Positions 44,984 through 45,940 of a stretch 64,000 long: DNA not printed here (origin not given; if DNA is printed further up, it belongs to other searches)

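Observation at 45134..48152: Sheath-fusion gene is co-operonic with a TPR-SAM methyltransferase inserted between clpV and vgrG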

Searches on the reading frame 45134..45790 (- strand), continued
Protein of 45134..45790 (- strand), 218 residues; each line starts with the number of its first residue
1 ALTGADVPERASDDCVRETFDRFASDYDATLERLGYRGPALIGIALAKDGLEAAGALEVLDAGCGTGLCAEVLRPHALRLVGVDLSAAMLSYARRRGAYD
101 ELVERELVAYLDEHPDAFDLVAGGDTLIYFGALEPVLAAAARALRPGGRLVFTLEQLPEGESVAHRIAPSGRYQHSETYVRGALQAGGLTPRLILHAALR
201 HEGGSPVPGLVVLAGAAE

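Call 41: find_encoding_contigs(protein=P0178, flank=10000, max_places=1)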
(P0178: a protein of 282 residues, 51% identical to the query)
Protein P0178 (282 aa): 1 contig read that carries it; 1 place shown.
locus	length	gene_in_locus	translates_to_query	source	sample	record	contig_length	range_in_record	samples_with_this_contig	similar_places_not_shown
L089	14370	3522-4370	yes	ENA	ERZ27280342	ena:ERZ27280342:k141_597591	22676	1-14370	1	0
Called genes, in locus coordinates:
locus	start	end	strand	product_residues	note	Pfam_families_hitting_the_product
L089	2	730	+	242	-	?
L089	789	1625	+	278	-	-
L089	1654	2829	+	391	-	-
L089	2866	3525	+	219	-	-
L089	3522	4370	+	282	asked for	PF13489:Methyltransf_23, PF13847:Methyltransf_31, PF08241:Methyltransf_11, PF08242:Methyltransf_12, PF13649:Methyltransf_25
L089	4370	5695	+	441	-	PF00326:Peptidase_S9 (faint), PF03583:LIP, PF12146:Hydrolase_4 (weak)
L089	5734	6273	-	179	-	-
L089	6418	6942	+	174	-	-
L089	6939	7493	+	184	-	PF13503:DUF4123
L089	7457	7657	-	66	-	-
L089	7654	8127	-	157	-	-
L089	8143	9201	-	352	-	-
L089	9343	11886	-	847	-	-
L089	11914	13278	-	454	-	PF05591:T6SS_VipA, PF05943:VipB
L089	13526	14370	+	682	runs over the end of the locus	PF05954:Phage_GPD, PF04717:Phage_base_V, PF20093:DUF6484 (weak), PF22178:Gp5_trimer_C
